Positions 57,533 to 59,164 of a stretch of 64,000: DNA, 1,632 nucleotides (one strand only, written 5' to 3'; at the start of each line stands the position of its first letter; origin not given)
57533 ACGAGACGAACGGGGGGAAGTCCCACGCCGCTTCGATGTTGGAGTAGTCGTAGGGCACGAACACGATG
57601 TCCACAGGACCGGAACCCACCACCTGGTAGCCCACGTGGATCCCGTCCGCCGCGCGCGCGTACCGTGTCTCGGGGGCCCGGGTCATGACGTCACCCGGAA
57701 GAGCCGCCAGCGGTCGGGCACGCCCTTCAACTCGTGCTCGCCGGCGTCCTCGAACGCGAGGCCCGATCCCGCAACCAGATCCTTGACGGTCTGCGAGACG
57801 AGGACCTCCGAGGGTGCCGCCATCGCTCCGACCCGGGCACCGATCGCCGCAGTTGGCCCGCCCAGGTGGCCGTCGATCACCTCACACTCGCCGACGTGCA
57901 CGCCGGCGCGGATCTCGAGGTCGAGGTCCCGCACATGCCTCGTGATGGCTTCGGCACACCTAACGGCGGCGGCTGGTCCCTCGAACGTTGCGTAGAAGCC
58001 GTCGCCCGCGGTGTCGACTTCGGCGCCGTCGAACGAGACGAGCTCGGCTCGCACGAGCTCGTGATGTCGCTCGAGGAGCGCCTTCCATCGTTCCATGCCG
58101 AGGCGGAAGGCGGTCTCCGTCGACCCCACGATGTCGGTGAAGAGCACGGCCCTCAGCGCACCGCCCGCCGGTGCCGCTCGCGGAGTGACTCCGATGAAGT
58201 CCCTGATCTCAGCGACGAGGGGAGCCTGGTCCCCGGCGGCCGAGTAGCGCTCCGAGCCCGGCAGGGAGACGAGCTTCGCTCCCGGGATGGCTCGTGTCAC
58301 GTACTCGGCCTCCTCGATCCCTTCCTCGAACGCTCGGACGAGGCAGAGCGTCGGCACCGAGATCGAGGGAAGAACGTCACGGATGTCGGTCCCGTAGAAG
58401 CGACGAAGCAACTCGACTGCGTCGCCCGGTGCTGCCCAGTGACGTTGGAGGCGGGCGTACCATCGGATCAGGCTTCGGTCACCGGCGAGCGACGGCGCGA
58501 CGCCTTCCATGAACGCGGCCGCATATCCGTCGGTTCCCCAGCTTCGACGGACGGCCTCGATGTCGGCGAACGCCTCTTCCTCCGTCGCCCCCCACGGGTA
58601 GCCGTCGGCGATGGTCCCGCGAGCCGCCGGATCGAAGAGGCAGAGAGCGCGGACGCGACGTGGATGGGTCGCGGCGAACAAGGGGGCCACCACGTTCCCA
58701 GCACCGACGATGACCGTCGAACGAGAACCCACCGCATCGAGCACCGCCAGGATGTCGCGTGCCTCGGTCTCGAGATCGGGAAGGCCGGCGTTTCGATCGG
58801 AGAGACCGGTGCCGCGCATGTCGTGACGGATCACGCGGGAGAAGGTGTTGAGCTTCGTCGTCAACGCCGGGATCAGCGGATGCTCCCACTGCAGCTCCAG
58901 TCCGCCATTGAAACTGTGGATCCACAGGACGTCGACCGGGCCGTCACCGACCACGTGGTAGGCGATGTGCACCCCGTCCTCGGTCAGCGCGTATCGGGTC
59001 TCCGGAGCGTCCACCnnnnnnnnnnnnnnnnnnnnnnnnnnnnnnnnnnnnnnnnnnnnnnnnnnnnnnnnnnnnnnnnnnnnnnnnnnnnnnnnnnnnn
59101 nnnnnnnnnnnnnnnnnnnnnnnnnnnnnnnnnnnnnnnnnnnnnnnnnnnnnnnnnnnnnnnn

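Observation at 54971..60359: Operon of four head-to-tail alpha/beta-hydrolase + class III cyclase fusion paralogues (LipJ/Rv1900c architecture, four copies)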

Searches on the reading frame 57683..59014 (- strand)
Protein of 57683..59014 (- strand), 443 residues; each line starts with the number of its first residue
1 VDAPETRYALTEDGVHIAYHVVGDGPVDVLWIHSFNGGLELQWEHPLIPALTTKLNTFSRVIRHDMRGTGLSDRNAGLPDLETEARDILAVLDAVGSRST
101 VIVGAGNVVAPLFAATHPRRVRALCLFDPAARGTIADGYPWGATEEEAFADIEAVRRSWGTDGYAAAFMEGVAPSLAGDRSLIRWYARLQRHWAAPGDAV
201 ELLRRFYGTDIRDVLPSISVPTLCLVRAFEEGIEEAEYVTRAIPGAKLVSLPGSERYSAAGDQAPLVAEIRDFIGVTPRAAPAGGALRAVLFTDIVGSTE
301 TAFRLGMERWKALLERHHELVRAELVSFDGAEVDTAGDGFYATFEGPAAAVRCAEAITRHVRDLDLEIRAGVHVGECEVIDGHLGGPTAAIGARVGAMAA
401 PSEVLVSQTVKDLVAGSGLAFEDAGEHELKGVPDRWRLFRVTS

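Call 3: search_protein_families(library=pfam, proteins=[window:57683-59014:-], max_evalue=0.01)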
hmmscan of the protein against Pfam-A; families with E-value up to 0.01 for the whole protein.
window:57683-59014:- (443 aa): 3 families
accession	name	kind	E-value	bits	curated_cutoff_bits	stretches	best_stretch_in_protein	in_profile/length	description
PF00211.25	Guanylate_cyc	-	2.2e-09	37.6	21.9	1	289-431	10-172/183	Adenylate and Guanylate cyclase catalytic domain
PF00561.26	Abhydrolase_1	-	1.7e-07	31.6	25.8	1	29-152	3-120/245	alpha/beta hydrolase fold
PF12146.15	Hydrolase_4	-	0.0079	16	27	0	61-134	34-114/239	Serine aminopeptidase, S33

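Call 6: search_protein_families(library=ncbifam, proteins=[window:57683-59014:-], max_evalue=0.01)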
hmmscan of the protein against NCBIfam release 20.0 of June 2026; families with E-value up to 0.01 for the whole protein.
window:57683-59014:- (443 aa): 14 families
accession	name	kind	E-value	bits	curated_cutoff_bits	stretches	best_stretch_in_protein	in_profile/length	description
NF058673.1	LipAdnlyCyLipJMY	equivalog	2.1e-103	346.4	800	1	2-439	6-447/449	bifunctional lipase/adenylate cyclase LipJ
NF051488.1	bifunc_PcaDC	exception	1.3e-15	57.5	390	1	47-313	31-269/375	bifunctional 3-oxoadipate enol-lactonase/4-carboxymuconolactone decarboxylase PcaDC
TIGR02427.1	protocat_pcaD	equivalog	2.4e-14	53.3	255.85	1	51-274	32-250/251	3-oxoadipate enol-lactonase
NF051487.1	bifunc_PcaCD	exception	2.6e-10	40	430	1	50-274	190-411/413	bifunctional 4-carboxymuconolactone decarboxylase/3-oxoadipate enol-lactonase PcaCD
NF011457.0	PRK14875.1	equivalog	6.9e-08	31.8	307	1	14-134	119-236/372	acetoin dehydrogenase dihydrolipoyllysine-residue acetyltransferase subunit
TIGR04510.1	mod_pep_cyc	subfamily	1.1e-07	30.7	400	1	286-376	4-99/814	putative peptide modification system cyclase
NF050089.1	i_nPHAscl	equivalog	6e-06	25.5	300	1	17-151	9-135/288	intracellular short-chain-length polyhydroxyalkanoate depolymerase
NF002938.0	PRK03592.1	equivalog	0.00012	21.6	241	1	14-150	19-148/298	haloalkane dehalogenase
NF053683.1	esterase_mleBRB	exception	0.00036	20.2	585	1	60-127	53-125/280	BRB family alpha/beta fold macrolide esterase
TIGR01738.1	bioH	equivalog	0.00038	20.2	206.95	1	51-159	23-128/245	pimeloyl-ACP methyl ester esterase BioH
NF004514.1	PRK05855.1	equivalog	0.00058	18.5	455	1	9-101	4-93/578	SDR family oxidoreductase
NF052610.1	macro_16_ester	equivalog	0.0011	18.3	420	0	60-128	53-126/281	alpha/beta fold macrolide esterase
NF007954.0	PRK10673.1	equivalog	0.0014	18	399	1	50-130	34-115/255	esterase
TIGR01250.1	pro_imino_pep_2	subfamily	0.0092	15.6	167.65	0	210-274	222-287/288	proline iminopeptidase-family hydrolase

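Call 54: predict_structure(alignment_id=A2)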
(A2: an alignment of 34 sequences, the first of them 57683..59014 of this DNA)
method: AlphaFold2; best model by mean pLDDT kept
length: 443 residues; sequences in the alignment: 34
mean_pLDDT: 91.3   pTM: 0.86
mean pLDDT of the five models: 91.3, 90.7, 90.6, 90.3, 89.1
residues with pLDDT >= 90: 340; 70-90: 90; 50-70: 13; < 50: 0
segments of 3 or more residues with pLDDT < 50: none
pLDDT, mean of each block of 10 residues (from residue 1): 91 95 93 81 92 94 93 88 92 95 89 92 93 91 94 95 94 91 94 91 91 92 88 90 96 89 94 79 73 94 95 96 93 88 92 96 94 90 85 94 96 89 94 91 91
secondary structure, 60 per line:
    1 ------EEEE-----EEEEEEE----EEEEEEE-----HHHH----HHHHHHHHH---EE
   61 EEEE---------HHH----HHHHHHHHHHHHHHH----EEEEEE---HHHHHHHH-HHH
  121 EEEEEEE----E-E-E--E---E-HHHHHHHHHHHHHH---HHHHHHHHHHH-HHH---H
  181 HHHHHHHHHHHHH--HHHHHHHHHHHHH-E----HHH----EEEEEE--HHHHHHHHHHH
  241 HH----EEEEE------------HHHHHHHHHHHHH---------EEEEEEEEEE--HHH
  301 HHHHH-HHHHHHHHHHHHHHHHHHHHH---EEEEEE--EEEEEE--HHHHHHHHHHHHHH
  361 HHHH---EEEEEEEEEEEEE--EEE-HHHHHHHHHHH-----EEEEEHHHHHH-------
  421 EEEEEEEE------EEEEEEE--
elements in order: E7-10 E16-22 E27-33 H39-42 H47-55 E59-64 H81-95 E100-105 H109-116 E121-127 H145-158 H162-172 H180-193 H196-208 E222-227 H230-242 E247-251 H264-276 E286-295 H298-305 H307-327 E331-336 E339-344 H347-364 E368-380 E383-385 H387-397 E403-407 H408-413 E421-428 E435-441
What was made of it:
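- The c3 model folds confidently (call 54).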

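Call 56: fold_search(model_id=the predicted structure, library=pdb)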
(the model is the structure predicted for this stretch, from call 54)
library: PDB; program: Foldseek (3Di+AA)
matches with E <= 10: 1692; with E <= 0.001: 1302
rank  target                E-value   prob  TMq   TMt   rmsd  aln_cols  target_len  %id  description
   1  1ybu_B                1.2e-19  1.00  0.36  0.95   1.2       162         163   52  Mycobacterium tuberculosis adenylyl cyclase Rv1900c CHD, in complex with a substrate analog. (released 2005-02-15)
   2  1ybu_A                1.3e-18  1.00  0.35  0.91   1.7       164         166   51  Mycobacterium tuberculosis adenylyl cyclase Rv1900c CHD, in complex with a substrate analog. (released 2005-02-15)
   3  1ybt_B                1.4e-18  1.00  0.35  0.88   1.7       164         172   52  MYCOBACTERIUM TUBERCULOSIS ADENYLYL CYCLASE, RV1900C CHD (released 2005-02-15)
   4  1ybt_A                3.3e-18  1.00  0.35  0.91   1.5       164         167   52  MYCOBACTERIUM TUBERCULOSIS ADENYLYL CYCLASE, RV1900C CHD (released 2005-02-15)
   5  5d0e_A                3.4e-16  1.00  0.35  0.94   1.6       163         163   38  Crystal Structure of an adenylyl cyclase Ma1120-Cat in complex with GTP and calcium from Mycobacterium avium (released 2016-08-10)
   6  3om8_B                3.4e-16  1.00  0.51  0.81   3.5       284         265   23  The crystal structure of a hydrolase from Pseudomonas aeruginosa PA01 (released 2010-09-22)
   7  5d0e_B                4.3e-16  1.00  0.35  0.94   1.1       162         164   38  Crystal Structure of an adenylyl cyclase Ma1120-Cat in complex with GTP and calcium from Mycobacterium avium (released 2016-08-10)
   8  3om8_A                4.8e-16  1.00  0.51  0.83   3.2       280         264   24  The crystal structure of a hydrolase from Pseudomonas aeruginosa PA01 (released 2010-09-22)
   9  4wp9_B                5.3e-16  1.00  0.35  0.95   1.6       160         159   39  Crystal structure of Adenylyl cyclase MA1120 from Mycobacterium Avium bound to 2'5'-DD-3'-ATP, Calcium and Magnesium i (released 2015-09-02)
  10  5d15_A                6.0e-16  1.00  0.35  0.95   1.6       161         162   38  Crystal structure of an adenylyl cyclase Ma1120 from Mycobacterium avium in complex with ATP and calcium ion (released 2016-08-10)
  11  4wpa_A                6.7e-16  1.00  0.34  0.95   1.4       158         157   40  Crystal structure of Adenylyl cyclase Ma1120 from Mycobacterium Avium bound to Pyrophosphate and Calcium (released 2015-09-02)
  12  5d0h_A                1.1e-15  1.00  0.35  0.95   1.4       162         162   38  Crystal Structure of triple mutant (KDA to EGY) of an adenylyl cyclase Ma1120 from Mycobacterium avium in complex with (released 2016-08-10)
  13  5d0g_A                1.6e-15  1.00  0.35  0.95   1.2       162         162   38  Crystal structure of triple mutant (KDA to EGY) of adenylyl cyclase Ma1120 from Mycobacterium avium in complex with GT (released 2016-08-10)
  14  2xua_A                2.6e-15  1.00  0.50  0.82   3.3       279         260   21  Crystal structure of the enol-lactonase from Burkholderia xenovorans LB400 (released 2011-01-26)
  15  8v16_A                3.1e-15  1.00  0.50  0.80   3.7       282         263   20  Esterase with a monomeric cooperative, hysteresis or allokairy (released 2024-10-23)
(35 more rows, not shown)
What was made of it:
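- On LipJ/Rv1900c-type hydrolase-cyclase fusion (NCBIfam NF058673, 'bifunctional lipase/adenylate cyclase LipJ'): The c3 model's N-terminal domain matches solved alpha/beta-hydrolases at TM about 0.8 (call 56). 1ybu_B matches at TM 0.95, rmsd 1.2 A (call 56).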

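Call 60: find_homologous_proteins(query=window:57683-59014:-, max_evalue=1e-100)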
Query window:57683-59014:- (443 aa): 4505 proteins with E <= 1e-100 among 8000 candidates; the best 120 are listed.
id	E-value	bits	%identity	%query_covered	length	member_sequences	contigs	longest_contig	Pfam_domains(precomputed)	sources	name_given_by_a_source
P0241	7.9e-293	989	100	100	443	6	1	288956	PF00561.27,PF00211.26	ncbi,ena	-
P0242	6.5e-245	831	85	99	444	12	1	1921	PF00561.27,PF00211.26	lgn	-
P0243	8.5e-245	831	84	100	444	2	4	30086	PF12697.14,PF00561.27,PF00211.26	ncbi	ncbi:MAG: adenylate/guanylate cyclase domain-containing protein [Actinomycetota bacterium]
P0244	1.9e-244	830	84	99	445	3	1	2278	PF12697.14,PF00561.27,PF00211.26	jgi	jgi:class 3 adenylate cyclase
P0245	2.3e-242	823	83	100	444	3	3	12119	PF00561.27,PF00211.26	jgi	jgi:class 3 adenylate cyclase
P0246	5.9e-242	821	84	100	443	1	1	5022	PF12697.14,PF00561.27,PF00211.26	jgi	jgi:class 3 adenylate cyclase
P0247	3.9e-237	806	81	100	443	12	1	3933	PF12697.14,PF00561.27,PF00211.26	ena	-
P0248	2.8e-236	803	82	99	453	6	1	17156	PF12697.14,PF00561.27,PF00211.26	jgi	-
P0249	5.4e-235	798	80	100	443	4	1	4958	PF12697.14,PF00561.27,PF00211.26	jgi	jgi:pimeloyl-ACP methyl ester carboxylesterase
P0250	1.0e-234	798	81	100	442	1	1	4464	PF00561.27,PF00211.26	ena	-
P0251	6.4e-234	795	80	100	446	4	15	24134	PF12697.14,PF00561.27,PF00211.26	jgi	jgi:class 3 adenylate cyclase/pimeloyl-ACP methyl ester carboxylesterase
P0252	6.9e-234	795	80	100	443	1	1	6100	PF00561.27,PF00211.26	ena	-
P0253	2.4e-233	793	80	100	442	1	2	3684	PF00561.27,PF00211.26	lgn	-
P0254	8.1e-232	788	80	100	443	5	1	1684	PF00561.27,PF00211.26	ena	-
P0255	1.0e-231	788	81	99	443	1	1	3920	PF00211.26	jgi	jgi:class 3 adenylate cyclase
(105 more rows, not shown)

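Call 61: find_encoding_contigs(protein=P0241, flank=10000, max_places=3)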
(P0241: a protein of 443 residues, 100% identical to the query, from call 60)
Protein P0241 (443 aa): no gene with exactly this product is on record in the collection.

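Call 62: find_encoding_contigs(protein=P0243, flank=10000, max_places=4)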
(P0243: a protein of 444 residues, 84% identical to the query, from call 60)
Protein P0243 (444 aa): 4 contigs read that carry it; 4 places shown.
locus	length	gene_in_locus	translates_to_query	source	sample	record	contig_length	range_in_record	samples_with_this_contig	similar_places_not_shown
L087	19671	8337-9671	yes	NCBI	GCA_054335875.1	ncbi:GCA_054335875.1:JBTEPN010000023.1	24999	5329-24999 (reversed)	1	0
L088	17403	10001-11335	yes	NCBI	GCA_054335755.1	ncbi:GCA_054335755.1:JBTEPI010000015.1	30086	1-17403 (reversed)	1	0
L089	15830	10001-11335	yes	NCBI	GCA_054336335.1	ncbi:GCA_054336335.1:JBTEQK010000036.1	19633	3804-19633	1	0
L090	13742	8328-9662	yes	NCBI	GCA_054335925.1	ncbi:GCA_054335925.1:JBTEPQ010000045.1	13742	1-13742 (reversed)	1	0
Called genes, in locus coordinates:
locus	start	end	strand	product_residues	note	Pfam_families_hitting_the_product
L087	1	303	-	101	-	PF00763:THF_DHG_CYH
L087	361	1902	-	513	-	PF02142:MGS, PF01808:AICARFT_IMPCHas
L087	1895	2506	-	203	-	PF00551:Formyl_trans_N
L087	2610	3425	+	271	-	PF13248:Zn_ribbon_3 (weak)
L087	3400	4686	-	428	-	-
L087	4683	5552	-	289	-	PF02629:CoA_binding, PF13607:Succ_CoA_lig, PF00549:Ligase_CoA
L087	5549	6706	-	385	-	PF08442:ATP-grasp_2, PF13549:ATP-grasp_5, PF24948:Citrate_synth_N, PF00549:Ligase_CoA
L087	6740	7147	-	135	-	PF02310:B12-binding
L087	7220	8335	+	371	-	PF00561:Abhydrolase_1, PF12697:Abhydrolase_6, PF12146:Hydrolase_4, PF03096:Ndr (faint)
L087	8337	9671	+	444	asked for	PF00561:Abhydrolase_1 (weak), PF12697:Abhydrolase_6 (weak), PF00211:Guanylate_cyc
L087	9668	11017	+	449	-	PF00561:Abhydrolase_1, PF12146:Hydrolase_4 (weak), PF00211:Guanylate_cyc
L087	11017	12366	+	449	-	PF12146:Hydrolase_4 (faint), PF00211:Guanylate_cyc (weak)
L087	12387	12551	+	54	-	-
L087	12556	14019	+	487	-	PF20254:DMFA2_C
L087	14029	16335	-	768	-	PF00580:UvrD-helicase, PF13245:AAA_19, PF13604:AAA_30 (faint), PF01443:Viral_helicase1 (faint), PF13361:UvrD_C, PF13538:UvrD_C_2, PF21196:PcrA_UvrD_tudor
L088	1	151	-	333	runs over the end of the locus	PF01636:APH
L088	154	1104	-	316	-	PF02219:MTHFR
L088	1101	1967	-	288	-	PF00763:THF_DHG_CYH, PF02882:THF_DHG_CYH_C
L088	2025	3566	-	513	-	PF02142:MGS, PF01808:AICARFT_IMPCHas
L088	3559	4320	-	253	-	PF00551:Formyl_trans_N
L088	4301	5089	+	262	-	-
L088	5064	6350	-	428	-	-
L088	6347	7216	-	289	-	PF02629:CoA_binding, PF13607:Succ_CoA_lig, PF00549:Ligase_CoA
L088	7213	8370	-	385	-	PF08442:ATP-grasp_2, PF13549:ATP-grasp_5, PF24948:Citrate_synth_N, PF00549:Ligase_CoA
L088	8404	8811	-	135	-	PF02310:B12-binding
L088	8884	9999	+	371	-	PF00561:Abhydrolase_1, PF12697:Abhydrolase_6, PF12146:Hydrolase_4, PF03096:Ndr (faint)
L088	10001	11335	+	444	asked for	PF00561:Abhydrolase_1 (weak), PF12697:Abhydrolase_6 (weak), PF00211:Guanylate_cyc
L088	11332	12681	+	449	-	PF00561:Abhydrolase_1, PF12146:Hydrolase_4, PF00211:Guanylate_cyc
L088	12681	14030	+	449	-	PF12146:Hydrolase_4 (faint), PF00211:Guanylate_cyc (weak)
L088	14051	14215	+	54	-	-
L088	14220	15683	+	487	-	PF20254:DMFA2_C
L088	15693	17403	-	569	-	PF00580:UvrD-helicase, PF13245:AAA_19 (weak), PF13361:UvrD_C, PF13538:UvrD_C_2, PF21196:PcrA_UvrD_tudor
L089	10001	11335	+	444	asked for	PF00561:Abhydrolase_1 (weak), PF12697:Abhydrolase_6 (weak), PF00211:Guanylate_cyc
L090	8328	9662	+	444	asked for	PF00561:Abhydrolase_1 (weak), PF12697:Abhydrolase_6 (weak), PF00211:Guanylate_cyc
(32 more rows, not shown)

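Call 64: list_cluster_members(proteins=[P0241])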
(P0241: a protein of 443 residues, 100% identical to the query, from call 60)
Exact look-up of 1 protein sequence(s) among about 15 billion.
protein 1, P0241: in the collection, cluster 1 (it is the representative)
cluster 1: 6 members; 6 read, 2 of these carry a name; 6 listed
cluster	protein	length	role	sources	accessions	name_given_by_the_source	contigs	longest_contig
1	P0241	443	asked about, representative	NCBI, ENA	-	-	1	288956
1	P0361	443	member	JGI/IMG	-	class 3 adenylate cyclase/alpha-beta hydrolase superfamily lysophospholipase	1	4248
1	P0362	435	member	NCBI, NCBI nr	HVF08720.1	MAG TPA: adenylate/guanylate cyclase domain-containing protein, partial [Actinomycetota ... | adenylate/guanylate cyclase domain-containing protein [Actinomycetota bacterium]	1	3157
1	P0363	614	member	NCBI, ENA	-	-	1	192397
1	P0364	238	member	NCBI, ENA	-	-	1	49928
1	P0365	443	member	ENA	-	-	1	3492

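Call 65: find_encoding_contigs(protein=P0363, flank=10000, max_places=2)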
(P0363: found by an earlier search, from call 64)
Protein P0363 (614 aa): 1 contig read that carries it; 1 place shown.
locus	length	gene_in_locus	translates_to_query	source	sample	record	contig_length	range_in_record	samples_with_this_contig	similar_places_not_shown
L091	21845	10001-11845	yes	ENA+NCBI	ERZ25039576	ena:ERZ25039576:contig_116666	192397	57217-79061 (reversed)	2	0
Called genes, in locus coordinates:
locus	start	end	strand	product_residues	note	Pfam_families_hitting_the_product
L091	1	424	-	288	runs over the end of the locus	PF00763:THF_DHG_CYH, PF02882:THF_DHG_CYH_C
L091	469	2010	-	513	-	PF02142:MGS, PF01808:AICARFT_IMPCHas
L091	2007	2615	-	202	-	PF00551:Formyl_trans_N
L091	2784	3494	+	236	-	-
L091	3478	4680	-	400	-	-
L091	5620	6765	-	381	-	PF01071:GARS_A (faint), PF08442:ATP-grasp_2, PF13549:ATP-grasp_5, PF24948:Citrate_synth_N, PF00549:Ligase_CoA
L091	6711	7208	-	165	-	PF02310:B12-binding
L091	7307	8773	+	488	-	PF00561:Abhydrolase_1, PF12146:Hydrolase_4, PF00211:Guanylate_cyc (weak)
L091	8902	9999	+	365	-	PF00561:Abhydrolase_1, PF00211:Guanylate_cyc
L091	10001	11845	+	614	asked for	PF00561:Abhydrolase_1, PF12146:Hydrolase_4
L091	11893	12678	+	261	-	PF00211:Guanylate_cyc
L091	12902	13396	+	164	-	PF06445:GyrI-like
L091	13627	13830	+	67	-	PF00400:WD40, PF23381:Beta-prop_IFT122_1st (weak), PF24817:WD40_WDHD1_1st (weak), PF25173:Beta-prop_WDR3_1st (weak), PF25175:Beta-prop_WDR5 (weak), PF25174:Beta-prop_THOC3 (weak)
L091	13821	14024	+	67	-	-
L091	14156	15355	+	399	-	PF20254:DMFA2_C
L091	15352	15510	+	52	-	-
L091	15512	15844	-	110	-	PF21196:PcrA_UvrD_tudor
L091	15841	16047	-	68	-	-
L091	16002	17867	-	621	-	PF00580:UvrD-helicase, PF13604:AAA_30 (faint), PF13245:AAA_19, PF13361:UvrD_C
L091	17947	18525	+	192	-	PF04203:Sortase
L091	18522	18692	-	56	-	-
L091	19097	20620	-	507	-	PF00117:GATase, PF07722:Peptidase_C26, PF02540:NAD_synthase (faint), PF00958:GMP_synt_C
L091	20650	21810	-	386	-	PF00478:IMPDH, PF03060:NMO (faint), PF01070:FMN_dh, PF01645:Glu_synthase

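Call 66: find_encoding_contigs(protein=P0361, flank=5000, max_places=2)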
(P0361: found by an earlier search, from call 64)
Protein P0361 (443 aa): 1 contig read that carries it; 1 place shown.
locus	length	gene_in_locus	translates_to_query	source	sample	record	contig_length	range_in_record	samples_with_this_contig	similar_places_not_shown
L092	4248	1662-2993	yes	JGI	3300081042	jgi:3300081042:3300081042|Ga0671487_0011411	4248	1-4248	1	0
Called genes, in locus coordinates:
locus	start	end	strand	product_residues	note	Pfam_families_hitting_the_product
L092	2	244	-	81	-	?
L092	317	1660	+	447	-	PF00561:Abhydrolase_1, PF12146:Hydrolase_4 (weak), PF00211:Guanylate_cyc (weak)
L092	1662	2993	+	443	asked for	PF00561:Abhydrolase_1 (weak), PF00211:Guanylate_cyc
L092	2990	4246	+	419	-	?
